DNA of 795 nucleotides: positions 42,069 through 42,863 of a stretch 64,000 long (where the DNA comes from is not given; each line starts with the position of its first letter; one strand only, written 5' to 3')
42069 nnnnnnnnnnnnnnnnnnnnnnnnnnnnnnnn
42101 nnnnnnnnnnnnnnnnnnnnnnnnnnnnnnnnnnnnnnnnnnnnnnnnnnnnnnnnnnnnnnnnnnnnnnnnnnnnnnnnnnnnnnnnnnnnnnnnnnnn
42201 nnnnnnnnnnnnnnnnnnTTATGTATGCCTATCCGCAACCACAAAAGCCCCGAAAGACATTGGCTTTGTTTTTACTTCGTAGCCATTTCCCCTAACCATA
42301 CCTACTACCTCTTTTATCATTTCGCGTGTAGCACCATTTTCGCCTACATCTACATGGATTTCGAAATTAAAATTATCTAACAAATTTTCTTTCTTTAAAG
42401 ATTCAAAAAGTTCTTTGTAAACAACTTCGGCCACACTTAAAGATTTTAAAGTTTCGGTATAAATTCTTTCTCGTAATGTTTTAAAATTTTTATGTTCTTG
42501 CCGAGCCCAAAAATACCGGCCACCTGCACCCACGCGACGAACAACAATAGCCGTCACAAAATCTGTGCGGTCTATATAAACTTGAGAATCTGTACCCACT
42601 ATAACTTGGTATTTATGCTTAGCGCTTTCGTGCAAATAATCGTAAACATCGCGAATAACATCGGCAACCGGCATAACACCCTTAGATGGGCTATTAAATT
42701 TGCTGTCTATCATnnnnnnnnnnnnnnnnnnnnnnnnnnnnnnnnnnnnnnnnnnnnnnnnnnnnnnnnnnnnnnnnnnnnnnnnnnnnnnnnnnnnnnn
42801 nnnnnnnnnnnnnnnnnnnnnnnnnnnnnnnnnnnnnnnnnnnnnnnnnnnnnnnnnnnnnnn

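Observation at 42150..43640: DEDD exonuclease-WYL fusion plus DUF458 (RNase H-like) two-gene unit flanked by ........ palindromic repeats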

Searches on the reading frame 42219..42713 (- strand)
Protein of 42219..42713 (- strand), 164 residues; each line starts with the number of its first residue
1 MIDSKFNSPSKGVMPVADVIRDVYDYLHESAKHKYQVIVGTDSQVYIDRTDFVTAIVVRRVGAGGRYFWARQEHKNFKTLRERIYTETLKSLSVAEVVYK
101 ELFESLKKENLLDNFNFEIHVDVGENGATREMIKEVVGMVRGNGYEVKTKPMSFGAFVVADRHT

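Call 3: search_protein_families(library=pfam, proteins=[window:42219-42713:-], max_evalue=0.1)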
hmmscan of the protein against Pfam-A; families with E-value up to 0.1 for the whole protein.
window:42219-42713:- (164 aa): 1 family
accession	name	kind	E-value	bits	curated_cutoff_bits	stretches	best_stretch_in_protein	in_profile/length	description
PF04308.18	RNaseH_like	-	3.7e-48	163.6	25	1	18-164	1-144/145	Ribonuclease H-like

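Call 4: search_protein_families(library=padloc, proteins=[window:42219-42713:-], max_evalue=0.1)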
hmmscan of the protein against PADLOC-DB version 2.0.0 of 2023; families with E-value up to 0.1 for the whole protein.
window:42219-42713:- (164 aa): 2 families
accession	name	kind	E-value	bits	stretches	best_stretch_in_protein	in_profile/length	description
PDLC02358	Old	-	0.0003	17.7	1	20-75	302-357/578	Old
PDLC04174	HEC-01A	-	0.024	11.9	1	9-82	177-245/264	-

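Call 17: search_solved_structures(query=window:42219-42713:-, max_evalue=1)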
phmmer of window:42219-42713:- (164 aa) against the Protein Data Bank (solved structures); distinct sequences matched with E-value up to 1: 0.

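Call 21: find_homologous_proteins(query=window:42219-42713:-)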
Query window:42219-42713:- (164 aa): 1025 proteins with E <= 0.001 among 1173 candidates; the best 120 are listed.
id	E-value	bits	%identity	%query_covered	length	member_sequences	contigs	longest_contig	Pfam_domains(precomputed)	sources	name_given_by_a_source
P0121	9.7e-102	355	98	100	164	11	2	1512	PF04308.19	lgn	-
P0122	3.6e-84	298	91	92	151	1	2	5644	PF04308.19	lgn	-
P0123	1.7e-83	296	81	99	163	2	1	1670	PF04308.19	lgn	-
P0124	2.1e-83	296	81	99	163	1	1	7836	PF04308.19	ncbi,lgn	-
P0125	4.6e-81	288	80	97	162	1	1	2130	PF04308.19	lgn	-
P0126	4.0e-80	285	78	99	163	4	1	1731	PF04308.19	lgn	-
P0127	1.2e-79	284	76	100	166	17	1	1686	PF04308.19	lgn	-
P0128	2.4e-75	270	74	99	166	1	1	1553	PF04308.19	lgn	-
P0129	2.6e-75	269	74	100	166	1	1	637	PF04308.19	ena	-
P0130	1.0e-71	258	72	99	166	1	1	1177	PF04308.19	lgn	-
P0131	1.2e-71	258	72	99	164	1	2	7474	PF04308.19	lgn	-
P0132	2.8e-70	253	73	98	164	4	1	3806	PF04308.19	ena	-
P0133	3.5e-69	250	71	98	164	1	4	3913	PF04308.19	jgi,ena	-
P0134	6.9e-69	249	70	99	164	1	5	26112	PF04308.19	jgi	jgi:predicted RNase H-related nuclease YkuK (DUF458 family)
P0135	1.0e-68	248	69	100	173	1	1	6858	PF04308.19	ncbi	-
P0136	4.6e-68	246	68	100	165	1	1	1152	PF04308.19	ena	-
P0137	7.5e-68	245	66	98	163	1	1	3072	PF04308.19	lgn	-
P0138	2.2e-67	244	69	99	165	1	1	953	PF04308.19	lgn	-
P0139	2.7e-66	240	68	98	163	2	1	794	PF04308.19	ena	-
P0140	2.9e-63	230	69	98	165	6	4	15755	PF04308.19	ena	-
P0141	3.1e-62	227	66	98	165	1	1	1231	PF04308.19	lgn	-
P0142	7.3e-60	219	62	98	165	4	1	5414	PF04308.19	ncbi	-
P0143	5.9e-59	216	65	97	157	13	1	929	PF04308.19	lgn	-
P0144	9.8e-58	212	60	97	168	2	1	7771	PF04308.19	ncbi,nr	ncbi:MAG: ribonuclease H-like YkuK family protein [Parcubacteria group bacterium]|nr:ribonuclease H-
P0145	1.4e-57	212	61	97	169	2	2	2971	PF04308.19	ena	-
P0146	1.0e-54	203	59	97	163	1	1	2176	PF04308.19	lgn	-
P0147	3.1e-54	201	65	92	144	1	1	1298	PF04308.19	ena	-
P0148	4.1e-54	201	59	96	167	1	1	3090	PF04308.19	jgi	-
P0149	5.3e-54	200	62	92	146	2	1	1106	PF04308.19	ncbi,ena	-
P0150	7.1e-53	197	60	96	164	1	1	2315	PF04308.19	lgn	-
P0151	1.6e-52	195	56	96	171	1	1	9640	PF04308.19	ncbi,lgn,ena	-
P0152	2.0e-52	195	58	96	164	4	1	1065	PF04308.19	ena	-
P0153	3.8e-52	194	59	92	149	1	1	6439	PF04308.19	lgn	-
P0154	4.4e-52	194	57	96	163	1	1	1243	PF04308.19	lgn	-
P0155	9.0e-52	193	58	96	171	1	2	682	PF04308.19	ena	-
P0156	1.6e-51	192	59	96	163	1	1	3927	PF04308.19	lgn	-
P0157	3.2e-51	191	60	92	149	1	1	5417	PF04308.19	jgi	-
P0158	3.2e-51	191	58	97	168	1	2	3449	PF04308.19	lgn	-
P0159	9.7e-51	190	58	89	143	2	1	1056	PF04308.19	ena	-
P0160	1.2e-50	189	61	89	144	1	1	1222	PF04308.19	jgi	jgi:predicted RNase H-related nuclease YkuK (DUF458 family)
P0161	2.1e-49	185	57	96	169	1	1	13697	PF04308.19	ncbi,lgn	-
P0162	3.7e-49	185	56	99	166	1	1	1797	PF04308.19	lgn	-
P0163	7.9e-49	184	56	93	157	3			PF04308.19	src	-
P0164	8.6e-49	183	57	89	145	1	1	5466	PF04308.19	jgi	jgi:hypothetical protein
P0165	9.3e-49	183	70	77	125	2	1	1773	PF04308.19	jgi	-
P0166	2.0e-48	182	54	96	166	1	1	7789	PF04308.19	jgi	-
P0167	1.7e-47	179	57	89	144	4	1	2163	PF04308.19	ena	-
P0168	2.8e-47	178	53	99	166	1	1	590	PF04308.19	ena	-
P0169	4.7e-47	178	54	96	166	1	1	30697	PF04308.19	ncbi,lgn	-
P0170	9.9e-47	177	53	99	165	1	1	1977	PF04308.19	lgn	-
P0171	3.2e-46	175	55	96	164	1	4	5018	PF04308.19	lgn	-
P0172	4.3e-46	175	55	98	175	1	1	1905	PF04308.19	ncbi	-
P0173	7.5e-46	174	52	97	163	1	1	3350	PF04308.19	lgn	-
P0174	4.1e-45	171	54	96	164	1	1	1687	PF04308.19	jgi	jgi:predicted RNase H-related nuclease YkuK (DUF458 family)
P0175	1.8e-44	169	53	98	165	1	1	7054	PF04308.19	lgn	-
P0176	2.0e-44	169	52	100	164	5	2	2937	PF04308.19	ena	-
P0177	3.0e-44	169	52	98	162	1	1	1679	PF04308.19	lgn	-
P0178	9.4e-44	167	51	99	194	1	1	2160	PF04308.19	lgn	-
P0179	1.2e-43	167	49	100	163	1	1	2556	PF04308.19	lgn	-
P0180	1.5e-43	166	53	99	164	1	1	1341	PF04308.19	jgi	-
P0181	1.9e-43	166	52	96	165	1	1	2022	PF04308.19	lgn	-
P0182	2.0e-43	166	52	97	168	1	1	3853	PF04308.19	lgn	-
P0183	2.7e-43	166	50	98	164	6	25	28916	PF04308.19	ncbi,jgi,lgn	-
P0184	3.1e-43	165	51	96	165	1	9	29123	PF04308.19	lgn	-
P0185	3.8e-43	165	50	97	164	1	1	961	PF04308.19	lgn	-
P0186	4.7e-43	165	53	96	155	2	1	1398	PF04308.19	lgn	-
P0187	5.1e-43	165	52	98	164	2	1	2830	PF04308.19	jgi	-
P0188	5.9e-43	164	53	97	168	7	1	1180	PF04308.19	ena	-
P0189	8.7e-43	164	51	96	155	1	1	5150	PF04308.19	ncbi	-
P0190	9.6e-43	164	49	100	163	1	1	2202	PF04308.19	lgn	-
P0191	1.1e-42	164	52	96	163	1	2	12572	PF04308.19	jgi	jgi:predicted RNase H-related nuclease YkuK (DUF458 family)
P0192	1.3e-42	163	52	98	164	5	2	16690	PF04308.19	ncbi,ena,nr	ncbi:MAG: ribonuclease H-like YkuK family protein [Candidatus Portnoybacteria bacterium]|nr:ribonucl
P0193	2.2e-42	163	51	96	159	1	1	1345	PF04308.19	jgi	jgi:hypothetical protein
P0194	2.2e-42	163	51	97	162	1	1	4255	PF04308.19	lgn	-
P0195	2.6e-42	162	50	97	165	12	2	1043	PF04308.19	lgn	-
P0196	2.7e-42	162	51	97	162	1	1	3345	PF04308.19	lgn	-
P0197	2.7e-42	162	52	96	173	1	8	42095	PF04308.19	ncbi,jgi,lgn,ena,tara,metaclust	jgi:hypothetical protein|tara:strand:+ start:4727 stop:5248 length:522 start_codon:yes stop_codon:ye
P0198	3.6e-42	162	50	98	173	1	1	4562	PF04308.19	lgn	-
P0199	3.7e-42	162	49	99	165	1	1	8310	PF04308.19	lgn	-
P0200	3.9e-42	162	51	96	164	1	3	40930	PF04308.19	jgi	jgi:predicted RNase H-related nuclease YkuK (DUF458 family)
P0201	4.8e-42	161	52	97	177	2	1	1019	PF04308.19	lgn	-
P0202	4.9e-42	161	48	100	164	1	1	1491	PF04308.19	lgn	-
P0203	5.0e-42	161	49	96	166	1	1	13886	PF04308.19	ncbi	ncbi:ribonuclease H-like YkuK family protein [Patescibacteria group bacterium]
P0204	5.1e-42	161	50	97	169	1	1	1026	PF04308.19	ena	-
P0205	5.3e-42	161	51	98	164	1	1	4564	PF04308.19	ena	-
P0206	5.4e-42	161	49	97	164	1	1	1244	PF04308.19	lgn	-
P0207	5.4e-42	161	52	100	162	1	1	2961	PF04308.19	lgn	-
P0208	5.7e-42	161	50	98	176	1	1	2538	PF04308.19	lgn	-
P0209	6.3e-42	161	49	99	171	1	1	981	PF04308.19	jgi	jgi:predicted RNase H-related nuclease YkuK (DUF458 family)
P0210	6.6e-42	161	51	97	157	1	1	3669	PF04308.19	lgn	-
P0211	6.8e-42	161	50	96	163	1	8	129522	PF04308.19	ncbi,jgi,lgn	-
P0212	7.3e-42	161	52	97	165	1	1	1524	PF04308.19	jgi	jgi:predicted RNase H-related nuclease YkuK (DUF458 family)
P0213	7.4e-42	161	50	98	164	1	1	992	PF04308.19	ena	-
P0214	8.3e-42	161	50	97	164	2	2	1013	PF04308.19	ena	-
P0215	8.4e-42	161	50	99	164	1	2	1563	PF04308.19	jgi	-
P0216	8.9e-42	161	50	98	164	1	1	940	PF04308.19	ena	-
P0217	9.2e-42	161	51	96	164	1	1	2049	PF04308.19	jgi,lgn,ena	-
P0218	9.2e-42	161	52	97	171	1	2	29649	PF04308.19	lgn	-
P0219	9.3e-42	161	53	97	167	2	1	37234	PF04308.19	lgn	-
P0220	1.0e-41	160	50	98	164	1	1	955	PF04308.19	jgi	-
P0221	1.0e-41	160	52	97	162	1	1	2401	PF04308.19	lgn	-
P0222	1.0e-41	160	51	96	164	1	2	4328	PF04308.19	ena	-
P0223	1.1e-41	160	54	97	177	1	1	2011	PF04308.19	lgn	-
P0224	1.2e-41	160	52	97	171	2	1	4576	PF04308.19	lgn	-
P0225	1.2e-41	160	50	96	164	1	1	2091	PF04308.19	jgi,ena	-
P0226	1.3e-41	160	51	96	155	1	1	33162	PF04308.19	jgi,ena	-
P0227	1.4e-41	160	52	97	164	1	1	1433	PF04308.19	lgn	-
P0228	1.4e-41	160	50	98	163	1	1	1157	PF04308.19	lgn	-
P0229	1.4e-41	160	49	99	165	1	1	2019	PF04308.19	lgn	-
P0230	1.5e-41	160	50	97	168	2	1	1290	PF04308.19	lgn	-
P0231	1.8e-41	160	51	97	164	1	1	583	PF04308.19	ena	-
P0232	2.1e-41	159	49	99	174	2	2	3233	PF04308.19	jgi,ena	-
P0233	2.1e-41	159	50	96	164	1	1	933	PF04308.19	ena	-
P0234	2.1e-41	159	51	97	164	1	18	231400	PF04308.19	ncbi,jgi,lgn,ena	-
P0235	2.2e-41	159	51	98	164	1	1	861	PF04308.19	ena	-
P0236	2.3e-41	159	50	100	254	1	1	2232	PF04308.19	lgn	-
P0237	3.0e-41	159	48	100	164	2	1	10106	PF04308.19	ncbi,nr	ncbi:hypothetical protein AMJ51_02460 [Microgenomates bacterium DG_75]|nr:MAG: hypothetical protein 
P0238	3.3e-41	159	50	97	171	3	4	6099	PF04308.19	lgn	-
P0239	3.3e-41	159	50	97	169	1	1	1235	PF04308.19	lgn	-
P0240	3.6e-41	159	48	97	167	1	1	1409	PF04308.19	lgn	-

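Call 28: predict_structure(alignment_id=A3)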
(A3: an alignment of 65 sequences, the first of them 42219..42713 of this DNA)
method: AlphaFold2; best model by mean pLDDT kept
length: 164 residues; sequences in the alignment: 65
mean_pLDDT: 86.8   pTM: 0.83
mean pLDDT of the five models: 86.8, 86.8, 86.4, 85.1, 83.5
residues with pLDDT >= 90: 86; 70-90: 63; 50-70: 14; < 50: 1
segments of 3 or more residues with pLDDT < 50: none
pLDDT, mean of each block of 10 residues (from residue 1): 82 95 92 91 93 94 91 93 92 93 86 86 67 86 85 70 76
secondary structure, 60 per line:
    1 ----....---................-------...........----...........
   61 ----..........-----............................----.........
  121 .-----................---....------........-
elements in order: E5-8 E12-15 H16-27 E35-45 E50-60 E65-74 H80-107 E115-121 H127-142 E146-149 H156-163

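Call 35: fold_search(model_id=the predicted structure, library=pdb)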
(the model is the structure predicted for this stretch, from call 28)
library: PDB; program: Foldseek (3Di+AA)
matches with E <= 10: 1287; with E <= 0.001: 0
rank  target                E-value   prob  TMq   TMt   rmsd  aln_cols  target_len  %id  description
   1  8r0s_A                3.8e-03  0.69  0.28  0.14   9.0       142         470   11  Structure of reverse transcriptase from Cauliflower Mosaic Virus in complex with RNA/DNA hybrid (released 2024-07-24)
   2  1wsi_C                7.1e-03  0.87  0.35  0.36   6.1       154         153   12  Crystal structure of E.coli RNase HI active site mutant (E48A/K87A/D134N) (released 2004-11-23)
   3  1wsi_A                8.0e-03  0.77  0.28  0.30   6.4       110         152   14  Crystal structure of E.coli RNase HI active site mutant (E48A/K87A/D134N) (released 2004-11-23)
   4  1wsi_D                8.6e-03  0.77  0.33  0.35   6.2       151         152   12  Crystal structure of E.coli RNase HI active site mutant (E48A/K87A/D134N) (released 2004-11-23)
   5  1wsh_D                9.7e-03  0.75  0.32  0.35   6.1       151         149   12  Crystal structure of E.coli RNase HI active site mutant (E48A/K87A) (released 2004-11-23)
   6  1wsj_B                9.7e-03  0.63  0.29  0.30  10.7       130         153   15  Crystal structure of E.coli RNase HI active site mutant (K87A/H124A) (released 2004-11-23)
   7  3t1v_C                1.0e-02  0.57  0.26  0.24  13.3       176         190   13  MglA bound to GDP in P2(1) tetrameric arrangement (released 2011-08-31)
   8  3tal_B                1.3e-02  0.47  0.26  0.13  15.0       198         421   10  Crystal structure of NurA with manganese (released 2011-11-23)
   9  1wsj_D                1.4e-02  0.77  0.35  0.38   6.0       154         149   12  Crystal structure of E.coli RNase HI active site mutant (K87A/H124A) (released 2004-11-23)
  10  6ozi_A                1.4e-02  0.75  0.30  0.22  13.5       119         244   13  Crystal structure of Ciona intestinalis (Ci) Endonuclease V (D234N) in complex with a 23mer DNA containing an inosine  (released 2019-09-04)
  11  6ozh_D                1.8e-02  0.72  0.35  0.27  13.3       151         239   12  Crystal structure of Ciona intestinalis (Ci) Endonuclease V in complex with a 24mer DNA containing an inosine followed (released 2019-09-04)
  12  6ozi_B                1.9e-02  0.69  0.30  0.22  13.3       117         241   13  Crystal structure of Ciona intestinalis (Ci) Endonuclease V (D234N) in complex with a 23mer DNA containing an inosine  (released 2019-09-04)
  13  1wsh_A                1.9e-02  0.51  0.28  0.30   9.7       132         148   13  Crystal structure of E.coli RNase HI active site mutant (E48A/K87A) (released 2004-11-23)
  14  1wsh_B                2.0e-02  0.72  0.35  0.37   6.1       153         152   12  Crystal structure of E.coli RNase HI active site mutant (E48A/K87A) (released 2004-11-23)
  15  2z1i_A                2.0e-02  0.69  0.35  0.37   6.2       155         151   12  Crystal structure of E.coli RNase HI surface charged mutant(Q4R/T40E/Q72H/Q76K/Q80E/T92K/Q105K/Q113R/Q115K) (released 2007-11-13)
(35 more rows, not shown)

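Call 36: find_encoding_contigs(protein=P0234, flank=5000, max_places=3)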
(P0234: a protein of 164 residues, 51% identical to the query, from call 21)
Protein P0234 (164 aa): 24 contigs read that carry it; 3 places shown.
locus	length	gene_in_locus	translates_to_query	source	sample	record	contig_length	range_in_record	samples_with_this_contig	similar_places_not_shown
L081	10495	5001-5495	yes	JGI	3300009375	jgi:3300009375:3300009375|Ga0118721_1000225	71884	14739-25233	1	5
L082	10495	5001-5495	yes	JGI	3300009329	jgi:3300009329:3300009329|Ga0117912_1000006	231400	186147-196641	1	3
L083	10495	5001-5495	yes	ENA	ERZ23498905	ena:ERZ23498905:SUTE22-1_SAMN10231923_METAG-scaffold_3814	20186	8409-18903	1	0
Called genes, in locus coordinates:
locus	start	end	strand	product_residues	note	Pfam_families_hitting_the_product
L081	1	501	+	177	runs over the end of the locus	PF10502:Peptidase_S26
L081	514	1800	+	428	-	PF13393:tRNA-synt_His, PF00587:tRNA-synt_2b, PF13393:tRNA-synt_His, PF03129:HGTP_anticodon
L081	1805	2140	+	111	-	PF11969:DcpS_C, PF01230:HIT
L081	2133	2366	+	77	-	-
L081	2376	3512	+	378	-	PF01490:Aa_trans, PF03222:Trp_Tyr_perm, PF13520:AA_permease_2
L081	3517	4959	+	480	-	PF01139:RtcB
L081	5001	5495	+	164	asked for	PF04308:RNaseH_like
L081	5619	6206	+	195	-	PF09568:RE_MjaI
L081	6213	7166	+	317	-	PF01555:N6_N4_Mtase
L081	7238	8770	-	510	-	-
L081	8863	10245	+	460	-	PF00753:Lactamase_B, PF23023:Anti-Pycsar_Apyc1, PF12706:Lactamase_B_2 (weak), PF16661:Lactamase_B_6, PF10996:Beta-Casp, PF07521:RMMBL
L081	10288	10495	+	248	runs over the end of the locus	PF18306:LDcluster4, PF03641:Lysine_decarbox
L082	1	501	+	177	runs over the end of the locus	PF10502:Peptidase_S26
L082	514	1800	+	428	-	PF13393:tRNA-synt_His, PF00587:tRNA-synt_2b, PF13393:tRNA-synt_His, PF03129:HGTP_anticodon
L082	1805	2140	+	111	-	PF11969:DcpS_C, PF01230:HIT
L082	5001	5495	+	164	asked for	PF04308:RNaseH_like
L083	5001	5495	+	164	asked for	PF04308:RNaseH_like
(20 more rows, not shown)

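Call 37: find_encoding_contigs(protein=P0211, flank=5000, max_places=3)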
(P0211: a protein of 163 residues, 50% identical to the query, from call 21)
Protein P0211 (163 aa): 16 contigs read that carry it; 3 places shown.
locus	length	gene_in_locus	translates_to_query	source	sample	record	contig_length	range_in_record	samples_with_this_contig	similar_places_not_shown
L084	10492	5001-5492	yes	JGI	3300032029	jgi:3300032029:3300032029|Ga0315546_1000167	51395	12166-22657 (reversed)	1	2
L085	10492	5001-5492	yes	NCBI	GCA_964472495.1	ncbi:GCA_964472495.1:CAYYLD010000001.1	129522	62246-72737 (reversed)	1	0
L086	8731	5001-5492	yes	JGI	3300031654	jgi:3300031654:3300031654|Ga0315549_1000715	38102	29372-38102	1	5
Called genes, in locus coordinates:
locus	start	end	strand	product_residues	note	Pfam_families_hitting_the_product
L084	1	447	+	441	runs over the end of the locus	PF13393:tRNA-synt_His, PF00587:tRNA-synt_2b, PF03129:HGTP_anticodon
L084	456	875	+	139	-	PF11969:DcpS_C, PF01230:HIT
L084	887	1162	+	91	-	-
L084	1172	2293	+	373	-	PF03222:Trp_Tyr_perm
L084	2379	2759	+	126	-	-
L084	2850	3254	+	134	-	PF01951:Archease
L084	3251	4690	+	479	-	PF01139:RtcB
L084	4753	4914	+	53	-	-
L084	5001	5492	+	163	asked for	PF04308:RNaseH_like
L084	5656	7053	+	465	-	PF00753:Lactamase_B, PF23023:Anti-Pycsar_Apyc1, PF12706:Lactamase_B_2, PF16661:Lactamase_B_6, PF10996:Beta-Casp, PF07521:RMMBL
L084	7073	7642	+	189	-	PF18185:STALD (faint), PF18306:LDcluster4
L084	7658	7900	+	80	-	-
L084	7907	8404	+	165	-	PF09424:YqeY, PF02637:GatB_Yqey (weak)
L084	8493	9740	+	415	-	PF18933:PsbP_2 (faint)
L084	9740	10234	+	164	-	PF02130:YbeY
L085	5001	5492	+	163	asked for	PF04308:RNaseH_like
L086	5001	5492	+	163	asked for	PF04308:RNaseH_like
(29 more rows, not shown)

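Call 51: search_protein_families(library=ncbifam, proteins=[window:42219-42713:-], max_evalue=0.001)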
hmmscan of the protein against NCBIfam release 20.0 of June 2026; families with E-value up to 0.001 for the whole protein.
window:42219-42713:- (164 aa): 0 families
